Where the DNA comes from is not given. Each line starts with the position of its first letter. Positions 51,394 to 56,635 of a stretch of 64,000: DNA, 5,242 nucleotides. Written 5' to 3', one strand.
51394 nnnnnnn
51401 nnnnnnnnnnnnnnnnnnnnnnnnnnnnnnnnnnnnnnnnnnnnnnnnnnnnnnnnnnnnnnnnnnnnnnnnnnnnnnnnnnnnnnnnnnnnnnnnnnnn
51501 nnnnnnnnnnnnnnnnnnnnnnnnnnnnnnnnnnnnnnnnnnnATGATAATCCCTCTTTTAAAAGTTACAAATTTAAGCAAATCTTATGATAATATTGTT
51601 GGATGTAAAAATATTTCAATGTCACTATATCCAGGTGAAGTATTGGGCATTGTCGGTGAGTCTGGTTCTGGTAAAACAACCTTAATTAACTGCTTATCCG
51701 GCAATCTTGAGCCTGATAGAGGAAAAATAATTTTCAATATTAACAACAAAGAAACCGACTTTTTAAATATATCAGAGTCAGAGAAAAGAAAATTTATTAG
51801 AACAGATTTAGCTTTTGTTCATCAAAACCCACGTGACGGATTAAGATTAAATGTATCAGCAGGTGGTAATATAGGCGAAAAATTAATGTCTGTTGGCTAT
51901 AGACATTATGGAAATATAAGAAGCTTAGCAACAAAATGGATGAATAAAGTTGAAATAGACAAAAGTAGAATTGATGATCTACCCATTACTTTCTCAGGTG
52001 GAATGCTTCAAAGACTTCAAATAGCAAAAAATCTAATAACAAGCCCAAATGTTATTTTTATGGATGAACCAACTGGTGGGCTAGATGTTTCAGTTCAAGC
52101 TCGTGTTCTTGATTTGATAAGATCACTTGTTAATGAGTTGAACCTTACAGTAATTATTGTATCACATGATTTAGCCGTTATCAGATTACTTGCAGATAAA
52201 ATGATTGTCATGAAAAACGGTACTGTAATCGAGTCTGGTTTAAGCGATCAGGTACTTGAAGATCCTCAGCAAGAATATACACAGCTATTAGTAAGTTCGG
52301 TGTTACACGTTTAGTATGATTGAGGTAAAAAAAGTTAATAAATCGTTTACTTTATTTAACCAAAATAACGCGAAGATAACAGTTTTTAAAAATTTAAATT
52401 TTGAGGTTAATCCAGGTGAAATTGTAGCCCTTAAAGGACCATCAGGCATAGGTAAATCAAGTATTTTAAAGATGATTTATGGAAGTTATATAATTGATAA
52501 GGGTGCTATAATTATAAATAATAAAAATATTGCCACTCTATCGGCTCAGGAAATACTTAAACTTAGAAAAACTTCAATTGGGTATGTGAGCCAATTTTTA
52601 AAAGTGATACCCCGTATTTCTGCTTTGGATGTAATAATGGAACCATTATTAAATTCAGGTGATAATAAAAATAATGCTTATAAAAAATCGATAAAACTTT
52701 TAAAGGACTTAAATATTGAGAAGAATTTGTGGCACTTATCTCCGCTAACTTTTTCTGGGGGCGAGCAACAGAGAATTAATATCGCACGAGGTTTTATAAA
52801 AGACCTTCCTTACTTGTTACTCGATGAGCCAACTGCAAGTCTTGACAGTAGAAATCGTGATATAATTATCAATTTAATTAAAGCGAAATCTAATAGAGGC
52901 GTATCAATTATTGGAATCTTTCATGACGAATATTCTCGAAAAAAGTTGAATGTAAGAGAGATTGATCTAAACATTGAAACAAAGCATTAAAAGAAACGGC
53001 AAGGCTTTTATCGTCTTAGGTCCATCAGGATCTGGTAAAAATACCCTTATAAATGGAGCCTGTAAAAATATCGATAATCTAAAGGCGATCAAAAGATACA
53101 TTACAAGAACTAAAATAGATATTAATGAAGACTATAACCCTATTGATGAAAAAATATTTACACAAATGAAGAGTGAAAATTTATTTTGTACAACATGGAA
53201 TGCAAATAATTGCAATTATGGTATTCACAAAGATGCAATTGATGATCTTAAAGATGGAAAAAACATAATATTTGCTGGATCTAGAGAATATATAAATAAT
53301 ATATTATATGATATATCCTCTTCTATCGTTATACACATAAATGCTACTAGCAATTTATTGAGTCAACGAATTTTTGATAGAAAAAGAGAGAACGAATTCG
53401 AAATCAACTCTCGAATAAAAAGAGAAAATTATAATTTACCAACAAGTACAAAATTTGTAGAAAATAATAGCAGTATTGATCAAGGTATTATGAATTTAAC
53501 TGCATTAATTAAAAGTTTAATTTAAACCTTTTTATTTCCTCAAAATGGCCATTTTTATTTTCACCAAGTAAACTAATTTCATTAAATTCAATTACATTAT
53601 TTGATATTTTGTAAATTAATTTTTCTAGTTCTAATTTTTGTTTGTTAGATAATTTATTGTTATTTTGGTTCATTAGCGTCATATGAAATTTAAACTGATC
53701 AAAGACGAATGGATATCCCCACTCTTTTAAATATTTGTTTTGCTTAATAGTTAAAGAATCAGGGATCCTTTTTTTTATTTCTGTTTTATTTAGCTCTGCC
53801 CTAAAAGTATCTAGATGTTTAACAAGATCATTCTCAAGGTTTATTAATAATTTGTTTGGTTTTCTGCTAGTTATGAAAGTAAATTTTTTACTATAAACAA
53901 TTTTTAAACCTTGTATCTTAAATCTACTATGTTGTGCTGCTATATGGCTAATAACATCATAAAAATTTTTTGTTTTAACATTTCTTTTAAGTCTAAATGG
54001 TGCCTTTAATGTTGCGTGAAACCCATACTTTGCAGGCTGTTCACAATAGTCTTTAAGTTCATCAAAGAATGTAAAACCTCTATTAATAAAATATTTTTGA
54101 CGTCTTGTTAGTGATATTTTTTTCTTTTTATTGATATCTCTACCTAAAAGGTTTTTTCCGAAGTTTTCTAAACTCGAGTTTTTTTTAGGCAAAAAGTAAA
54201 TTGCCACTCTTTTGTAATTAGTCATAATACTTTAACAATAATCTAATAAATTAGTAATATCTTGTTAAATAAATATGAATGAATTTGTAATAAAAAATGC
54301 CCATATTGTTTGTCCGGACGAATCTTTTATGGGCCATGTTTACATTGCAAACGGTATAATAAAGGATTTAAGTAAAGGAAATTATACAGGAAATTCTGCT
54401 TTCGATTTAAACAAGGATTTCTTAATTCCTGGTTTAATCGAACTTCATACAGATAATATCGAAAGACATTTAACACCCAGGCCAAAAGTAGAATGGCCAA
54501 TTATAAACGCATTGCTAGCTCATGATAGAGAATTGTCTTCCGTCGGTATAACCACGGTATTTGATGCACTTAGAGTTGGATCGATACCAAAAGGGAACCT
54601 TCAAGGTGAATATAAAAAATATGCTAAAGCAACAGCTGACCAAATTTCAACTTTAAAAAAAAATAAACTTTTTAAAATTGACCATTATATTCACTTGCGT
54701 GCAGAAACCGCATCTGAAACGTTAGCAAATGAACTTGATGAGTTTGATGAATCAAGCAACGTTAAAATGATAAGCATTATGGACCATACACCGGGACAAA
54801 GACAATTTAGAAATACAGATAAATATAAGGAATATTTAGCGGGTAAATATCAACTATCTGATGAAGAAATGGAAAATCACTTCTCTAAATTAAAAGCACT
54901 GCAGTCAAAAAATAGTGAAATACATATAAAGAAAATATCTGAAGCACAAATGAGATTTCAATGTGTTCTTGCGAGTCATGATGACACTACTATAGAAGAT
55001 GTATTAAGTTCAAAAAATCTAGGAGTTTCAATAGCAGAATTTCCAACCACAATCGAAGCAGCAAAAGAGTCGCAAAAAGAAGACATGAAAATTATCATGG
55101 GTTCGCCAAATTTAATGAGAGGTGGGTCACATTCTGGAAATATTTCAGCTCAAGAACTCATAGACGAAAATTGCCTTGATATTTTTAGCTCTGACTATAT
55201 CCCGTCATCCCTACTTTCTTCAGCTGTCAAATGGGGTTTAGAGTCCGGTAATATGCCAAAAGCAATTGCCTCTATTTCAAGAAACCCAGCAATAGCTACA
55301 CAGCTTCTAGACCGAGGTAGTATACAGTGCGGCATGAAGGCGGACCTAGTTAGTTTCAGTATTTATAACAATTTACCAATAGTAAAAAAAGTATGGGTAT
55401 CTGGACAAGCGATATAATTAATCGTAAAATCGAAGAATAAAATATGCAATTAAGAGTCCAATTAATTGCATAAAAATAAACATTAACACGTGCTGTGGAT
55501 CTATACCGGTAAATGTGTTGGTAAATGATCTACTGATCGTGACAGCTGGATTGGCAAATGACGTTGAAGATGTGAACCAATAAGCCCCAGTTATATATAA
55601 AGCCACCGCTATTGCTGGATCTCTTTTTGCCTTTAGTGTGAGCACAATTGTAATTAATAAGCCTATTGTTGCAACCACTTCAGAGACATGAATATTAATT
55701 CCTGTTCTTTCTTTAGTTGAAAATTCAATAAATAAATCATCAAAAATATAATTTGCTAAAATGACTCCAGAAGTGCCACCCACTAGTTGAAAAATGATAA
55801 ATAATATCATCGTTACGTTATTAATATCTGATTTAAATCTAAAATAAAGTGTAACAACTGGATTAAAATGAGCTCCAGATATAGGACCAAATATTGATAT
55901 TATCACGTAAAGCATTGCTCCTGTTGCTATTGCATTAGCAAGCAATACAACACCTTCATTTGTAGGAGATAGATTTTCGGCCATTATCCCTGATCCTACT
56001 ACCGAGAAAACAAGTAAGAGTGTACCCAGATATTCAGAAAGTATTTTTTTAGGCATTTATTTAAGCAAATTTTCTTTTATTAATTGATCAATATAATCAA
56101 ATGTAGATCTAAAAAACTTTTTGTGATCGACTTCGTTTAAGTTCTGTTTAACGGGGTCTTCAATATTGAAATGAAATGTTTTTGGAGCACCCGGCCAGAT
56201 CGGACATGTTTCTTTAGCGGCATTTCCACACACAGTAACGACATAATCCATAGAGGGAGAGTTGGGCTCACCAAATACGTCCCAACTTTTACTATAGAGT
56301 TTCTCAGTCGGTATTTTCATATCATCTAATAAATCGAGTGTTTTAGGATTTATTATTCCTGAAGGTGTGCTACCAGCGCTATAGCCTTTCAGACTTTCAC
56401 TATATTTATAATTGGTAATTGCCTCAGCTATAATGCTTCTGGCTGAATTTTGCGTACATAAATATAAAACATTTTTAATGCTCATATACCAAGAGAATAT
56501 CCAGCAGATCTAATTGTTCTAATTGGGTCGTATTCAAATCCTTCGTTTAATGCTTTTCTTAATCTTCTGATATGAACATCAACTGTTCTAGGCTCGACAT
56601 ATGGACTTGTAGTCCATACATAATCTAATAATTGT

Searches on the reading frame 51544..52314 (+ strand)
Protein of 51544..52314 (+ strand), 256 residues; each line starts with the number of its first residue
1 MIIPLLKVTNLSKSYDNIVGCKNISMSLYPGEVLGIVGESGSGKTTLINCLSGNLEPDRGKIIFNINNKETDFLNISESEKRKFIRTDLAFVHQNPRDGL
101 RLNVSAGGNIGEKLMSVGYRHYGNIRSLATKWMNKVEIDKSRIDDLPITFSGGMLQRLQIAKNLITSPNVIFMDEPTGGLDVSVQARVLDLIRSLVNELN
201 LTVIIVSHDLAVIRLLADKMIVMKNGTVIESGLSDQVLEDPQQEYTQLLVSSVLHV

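Call 68: search_protein_families(library=pfam, proteins=[window:51544-52314:+], max_evalue=0.000001)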
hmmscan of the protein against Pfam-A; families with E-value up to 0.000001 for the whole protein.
window:51544-52314:+ (256 aa): 2 families
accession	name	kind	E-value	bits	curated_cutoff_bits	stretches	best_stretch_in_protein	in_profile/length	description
PF00005.33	ABC_tran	-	1.9e-30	106.7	25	1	22-177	2-136/137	ABC transporter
PF13304.12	AAA_21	-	2.6e-08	34.7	27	0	150-213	238-303/304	AAA domain, putative AbiEii toxin, Type IV TA system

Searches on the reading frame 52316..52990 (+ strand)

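Call 68: search_protein_families(library=pfam, proteins=[window:52316-52990:+], max_evalue=0.000001)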
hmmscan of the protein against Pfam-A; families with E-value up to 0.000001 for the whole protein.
window:52316-52990:+ (224 aa): 1 family
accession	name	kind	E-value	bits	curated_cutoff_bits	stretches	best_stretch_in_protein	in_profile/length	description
PF00005.33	ABC_tran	-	1e-30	107.6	25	1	24-174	1-137/137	ABC transporter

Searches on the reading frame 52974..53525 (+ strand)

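Call 27: search_protein_families(library=ncbifam, proteins=[window:52974-53525:+], max_evalue=0.00001)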
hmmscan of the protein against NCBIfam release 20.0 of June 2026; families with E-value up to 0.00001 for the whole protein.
window:52974-53525:+ (183 aa): 4 families
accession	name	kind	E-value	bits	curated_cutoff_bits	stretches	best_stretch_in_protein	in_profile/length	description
TIGR02322.1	phosphon_PhnN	equivalog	2.2e-31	108.9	156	1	10-180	2-177/179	phosphonate metabolism protein/1,5-bisphosphokinase (PRPP-forming) PhnN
NF007485.0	PRK10078.1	equivalog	8.8e-24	84.2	153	1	10-180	3-175/186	ribose 1,5-bisphosphokinase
TIGR03263.1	guanyl_kin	equivalog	7e-15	55.1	160.45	1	10-179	2-178/180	guanylate kinase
NF011325.0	PRK14738.1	equivalog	2.2e-07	30.3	263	1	9-180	13-193/206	guanylate kinase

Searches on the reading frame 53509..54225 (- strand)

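Call 17: search_protein_families(library=pfam, proteins=[window:53509-54225:-], max_evalue=0.00001)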
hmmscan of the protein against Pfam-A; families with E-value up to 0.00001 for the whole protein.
window:53509-54225:- (238 aa): 1 family
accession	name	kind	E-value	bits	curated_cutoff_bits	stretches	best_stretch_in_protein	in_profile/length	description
PF06299.18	DUF1045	-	8.5e-38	130.3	24.3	1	72-227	1-156/159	Protein of unknown function (DUF1045)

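Call 27: search_protein_families(library=ncbifam, proteins=[window:53509-54225:-], max_evalue=0.00001)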
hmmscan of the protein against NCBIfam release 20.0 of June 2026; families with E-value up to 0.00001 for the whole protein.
window:53509-54225:- (238 aa): 1 family
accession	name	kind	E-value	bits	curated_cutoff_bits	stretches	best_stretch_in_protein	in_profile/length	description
TIGR03223.1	Phn_opern_protn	hypoth_equivalog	1.1e-53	182.2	248.95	1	5-236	1-226/228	putative phosphonate metabolism protein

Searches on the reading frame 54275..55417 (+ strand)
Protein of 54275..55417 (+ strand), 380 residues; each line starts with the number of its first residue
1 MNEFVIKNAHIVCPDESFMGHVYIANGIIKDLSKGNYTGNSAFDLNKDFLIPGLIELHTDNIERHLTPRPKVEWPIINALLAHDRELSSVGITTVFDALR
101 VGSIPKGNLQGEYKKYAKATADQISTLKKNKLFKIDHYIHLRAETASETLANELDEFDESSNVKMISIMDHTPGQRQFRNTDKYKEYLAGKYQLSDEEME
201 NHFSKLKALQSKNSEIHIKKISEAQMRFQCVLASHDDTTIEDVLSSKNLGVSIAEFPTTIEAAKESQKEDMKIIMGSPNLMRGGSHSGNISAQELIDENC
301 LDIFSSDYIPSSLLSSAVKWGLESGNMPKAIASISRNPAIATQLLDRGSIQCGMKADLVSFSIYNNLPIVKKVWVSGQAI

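Call 6: search_protein_families(library=ncbifam, proteins=[window:54275-55417:+], max_evalue=0.00001)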
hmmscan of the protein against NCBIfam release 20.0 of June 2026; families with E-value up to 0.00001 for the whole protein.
window:54275-55417:+ (380 aa): 14 families
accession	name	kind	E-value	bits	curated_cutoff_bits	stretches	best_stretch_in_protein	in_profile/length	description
NF011984.0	PRK15446.1-5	equivalog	5e-143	476.5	260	1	1-378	1-376/379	alpha-D-ribose 1-methylphosphonate 5-triphosphate diphosphatase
TIGR02318.1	phosphono_phnM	equivalog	7.3e-124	413.5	390.55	1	5-380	1-375/376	phosphonate metabolism protein PhnM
NF011983.0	PRK15446.1-4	equivalog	2.9e-123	411.5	486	1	2-379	3-377/379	alpha-D-ribose 1-methylphosphonate 5-triphosphate diphosphatase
NF011982.0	PRK15446.1-3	equivalog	1.8e-100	336.5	684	1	5-379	2-375/377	alpha-D-ribose 1-methylphosphonate 5-triphosphate diphosphatase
NF011981.0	PRK15446.1-2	equivalog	1.2e-99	333.5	375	1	5-379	2-376/378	alpha-D-ribose 1-methylphosphonate 5-triphosphate diphosphatase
NF011990.0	PRK15446.2-6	subfamily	1.5e-96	323.5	233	1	4-379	3-381/390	alpha-D-ribose 1-methylphosphonate 5-triphosphate diphosphatase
NF011989.0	PRK15446.2-5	equivalog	2.2e-80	270.3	565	1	1-379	1-376/385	alpha-D-ribose 1-methylphosphonate 5-triphosphate diphosphatase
NF011987.0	PRK15446.2-3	subfamily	3.8e-74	249.9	253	1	3-378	11-381/395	alpha-D-ribose 1-methylphosphonate 5-triphosphate diphosphatase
NF011988.0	PRK15446.2-4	equivalog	3.5e-68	230.5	369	1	8-364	5-360/389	alpha-D-ribose 1-methylphosphonate 5-triphosphate diphosphatase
NF011986.0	PRK15446.2-2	equivalog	4.7e-63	213.4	465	1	3-379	2-376/406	alpha-D-ribose 1-methylphosphonate 5-triphosphate diphosphatase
NF011985.0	PRK15446.2-1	equivalog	1.3e-46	159.3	656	1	1-359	1-353/397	alpha-D-ribose 1-methylphosphonate 5-triphosphate diphosphatase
NF006689.0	PRK09237.1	equivalog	1.2e-06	27.4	371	0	3-123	4-114/383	amidohydrolase/deacetylase family metallohydrolase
NF006688.0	PRK09236.1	equivalog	2.1e-06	26.8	535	0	1-56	1-58/444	dihydroorotase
TIGR03178.1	allantoinase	equivalog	2.4e-06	26.6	357.85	0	4-122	2-112/441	allantoinase AllB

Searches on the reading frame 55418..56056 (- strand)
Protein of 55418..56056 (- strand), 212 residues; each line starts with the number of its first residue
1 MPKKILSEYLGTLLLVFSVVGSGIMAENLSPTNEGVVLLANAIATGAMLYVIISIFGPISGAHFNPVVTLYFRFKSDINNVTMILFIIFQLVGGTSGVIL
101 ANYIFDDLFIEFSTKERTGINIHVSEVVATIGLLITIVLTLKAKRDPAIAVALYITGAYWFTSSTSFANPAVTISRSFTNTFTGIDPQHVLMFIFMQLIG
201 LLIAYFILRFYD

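Call 17: search_protein_families(library=pfam, proteins=[window:55418-56056:-], max_evalue=0.00001)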
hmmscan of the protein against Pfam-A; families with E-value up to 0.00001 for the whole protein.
window:55418-56056:- (212 aa): 1 family
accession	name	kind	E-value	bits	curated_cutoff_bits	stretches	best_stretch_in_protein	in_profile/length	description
PF00230.25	MIP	-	1.2e-24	87.8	25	1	3-146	9-156/222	Major intrinsic protein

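Call 27: search_protein_families(library=ncbifam, proteins=[window:55418-56056:-], max_evalue=0.00001)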
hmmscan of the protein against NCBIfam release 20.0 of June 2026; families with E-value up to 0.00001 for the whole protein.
window:55418-56056:- (212 aa): 2 families
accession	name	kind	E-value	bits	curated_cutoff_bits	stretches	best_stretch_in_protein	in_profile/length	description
TIGR00861.1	MIP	subfamily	2.7e-20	73.1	171.25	1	8-144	2-154/224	MIP family channel protein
NF003838.0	PRK05420.1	equivalog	1.1e-13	51.2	256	1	2-101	2-99/231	aquaporin Z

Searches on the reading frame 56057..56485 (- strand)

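Call 27: search_protein_families(library=ncbifam, proteins=[window:56057-56485:-], max_evalue=0.00001)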
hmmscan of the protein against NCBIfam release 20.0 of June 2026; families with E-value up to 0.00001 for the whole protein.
window:56057-56485:- (142 aa): 3 families
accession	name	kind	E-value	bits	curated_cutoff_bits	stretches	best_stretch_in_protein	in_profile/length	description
TIGR02691.1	arsC_pI258_fam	equivalog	1e-17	64.5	174.3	1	7-137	2-127/129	arsenate reductase (thioredoxin)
NF010053.0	PRK13530.1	subfamily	7e-16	58.8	215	1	3-137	3-126/133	arsenate reductase (thioredoxin)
TIGR02689.1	ars_reduc_gluta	equivalog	2.5e-06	27.7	157.6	1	4-117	1-109/126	arsenate reductase, glutathione/glutaredoxin type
